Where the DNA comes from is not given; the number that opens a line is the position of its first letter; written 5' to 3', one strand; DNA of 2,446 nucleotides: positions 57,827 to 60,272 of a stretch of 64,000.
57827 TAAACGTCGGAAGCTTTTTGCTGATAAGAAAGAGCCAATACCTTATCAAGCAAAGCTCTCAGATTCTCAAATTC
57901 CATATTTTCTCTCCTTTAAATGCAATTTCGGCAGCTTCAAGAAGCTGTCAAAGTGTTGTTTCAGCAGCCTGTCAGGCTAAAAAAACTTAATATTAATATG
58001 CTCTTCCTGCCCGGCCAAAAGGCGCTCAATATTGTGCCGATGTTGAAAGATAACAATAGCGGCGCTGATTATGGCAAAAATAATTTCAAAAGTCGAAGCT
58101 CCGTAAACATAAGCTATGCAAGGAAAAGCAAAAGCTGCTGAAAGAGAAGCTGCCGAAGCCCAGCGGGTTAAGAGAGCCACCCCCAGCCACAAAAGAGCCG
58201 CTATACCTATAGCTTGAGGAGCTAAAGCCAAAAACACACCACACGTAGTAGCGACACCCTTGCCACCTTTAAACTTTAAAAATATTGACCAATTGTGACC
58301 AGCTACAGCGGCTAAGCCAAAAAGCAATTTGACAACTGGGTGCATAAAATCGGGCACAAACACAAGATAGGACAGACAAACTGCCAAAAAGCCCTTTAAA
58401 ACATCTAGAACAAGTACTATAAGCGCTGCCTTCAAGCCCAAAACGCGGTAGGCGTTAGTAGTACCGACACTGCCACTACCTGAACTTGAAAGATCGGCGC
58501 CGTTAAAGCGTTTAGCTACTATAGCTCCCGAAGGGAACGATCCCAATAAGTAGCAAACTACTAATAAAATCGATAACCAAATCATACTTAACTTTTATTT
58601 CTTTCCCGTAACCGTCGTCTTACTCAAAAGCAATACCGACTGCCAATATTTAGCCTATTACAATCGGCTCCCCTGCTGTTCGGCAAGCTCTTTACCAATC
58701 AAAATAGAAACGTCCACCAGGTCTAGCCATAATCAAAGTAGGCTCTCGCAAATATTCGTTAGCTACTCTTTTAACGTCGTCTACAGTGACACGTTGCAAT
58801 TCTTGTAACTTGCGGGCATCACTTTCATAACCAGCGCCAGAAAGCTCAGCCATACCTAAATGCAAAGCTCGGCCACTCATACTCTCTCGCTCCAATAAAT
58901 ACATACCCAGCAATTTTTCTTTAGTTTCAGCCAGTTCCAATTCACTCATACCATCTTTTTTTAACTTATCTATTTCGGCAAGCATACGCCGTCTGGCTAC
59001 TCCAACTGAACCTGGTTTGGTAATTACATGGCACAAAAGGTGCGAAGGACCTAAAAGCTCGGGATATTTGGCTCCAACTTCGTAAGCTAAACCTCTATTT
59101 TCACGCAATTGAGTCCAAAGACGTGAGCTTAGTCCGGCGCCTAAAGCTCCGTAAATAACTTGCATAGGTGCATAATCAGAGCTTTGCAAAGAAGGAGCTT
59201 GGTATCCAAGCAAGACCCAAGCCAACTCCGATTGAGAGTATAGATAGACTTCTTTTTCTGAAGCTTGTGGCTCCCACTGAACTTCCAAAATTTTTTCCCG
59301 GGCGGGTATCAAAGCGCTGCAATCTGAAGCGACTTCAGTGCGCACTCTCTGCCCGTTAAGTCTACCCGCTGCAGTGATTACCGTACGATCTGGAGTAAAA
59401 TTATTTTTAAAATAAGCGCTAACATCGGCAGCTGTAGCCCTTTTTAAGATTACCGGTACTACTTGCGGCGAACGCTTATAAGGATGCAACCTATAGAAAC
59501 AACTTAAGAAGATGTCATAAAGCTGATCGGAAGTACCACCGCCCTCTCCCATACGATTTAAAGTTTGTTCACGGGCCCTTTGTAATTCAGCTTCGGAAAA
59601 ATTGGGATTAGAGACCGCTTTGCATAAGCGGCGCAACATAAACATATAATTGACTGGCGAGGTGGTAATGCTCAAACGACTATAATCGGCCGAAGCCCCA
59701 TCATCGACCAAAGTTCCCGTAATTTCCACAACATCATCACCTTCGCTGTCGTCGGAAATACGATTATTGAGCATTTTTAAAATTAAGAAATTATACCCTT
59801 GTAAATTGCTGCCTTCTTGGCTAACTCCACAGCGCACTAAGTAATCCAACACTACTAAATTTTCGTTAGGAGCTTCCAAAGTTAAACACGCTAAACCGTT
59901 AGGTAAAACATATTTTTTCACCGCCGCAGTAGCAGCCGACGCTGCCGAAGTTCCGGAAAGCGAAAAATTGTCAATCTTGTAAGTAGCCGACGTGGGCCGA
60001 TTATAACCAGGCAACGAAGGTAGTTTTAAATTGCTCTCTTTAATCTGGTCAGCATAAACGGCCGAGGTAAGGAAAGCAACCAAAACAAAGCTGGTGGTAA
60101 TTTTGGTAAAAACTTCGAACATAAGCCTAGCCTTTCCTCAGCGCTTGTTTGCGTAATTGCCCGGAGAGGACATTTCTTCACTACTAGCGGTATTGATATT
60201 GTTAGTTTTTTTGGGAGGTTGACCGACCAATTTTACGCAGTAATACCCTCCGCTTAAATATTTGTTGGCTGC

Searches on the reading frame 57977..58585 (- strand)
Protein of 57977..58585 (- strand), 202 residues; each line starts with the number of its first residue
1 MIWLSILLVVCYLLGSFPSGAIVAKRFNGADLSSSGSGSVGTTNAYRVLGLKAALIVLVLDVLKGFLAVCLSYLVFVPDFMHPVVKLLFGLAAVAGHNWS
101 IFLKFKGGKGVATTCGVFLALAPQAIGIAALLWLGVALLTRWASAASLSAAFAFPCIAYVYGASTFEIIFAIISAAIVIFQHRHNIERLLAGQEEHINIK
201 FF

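Call 38: search_protein_families(library=pfam, proteins=[window:57977-58585:-], max_evalue=0.0001)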
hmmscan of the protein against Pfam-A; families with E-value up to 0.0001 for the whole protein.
window:57977-58585:- (202 aa): 1 family
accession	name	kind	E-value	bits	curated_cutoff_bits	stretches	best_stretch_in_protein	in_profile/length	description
PF02660.20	G3P_acyltransf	-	1.2e-51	175.6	24.1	1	10-189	1-164/164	Glycerol-3-phosphate acyltransferase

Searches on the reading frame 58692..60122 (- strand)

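Call 38: search_protein_families(library=pfam, proteins=[window:58692-60122:-], max_evalue=0.0001)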
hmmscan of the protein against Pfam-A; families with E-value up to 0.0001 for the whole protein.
window:58692-60122:- (476 aa): 1 family
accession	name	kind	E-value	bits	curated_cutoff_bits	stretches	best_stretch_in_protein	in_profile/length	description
PF05193.26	Peptidase_M16_C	-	5.5e-25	88.7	23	1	229-404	2-181/181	Peptidase M16 inactive domain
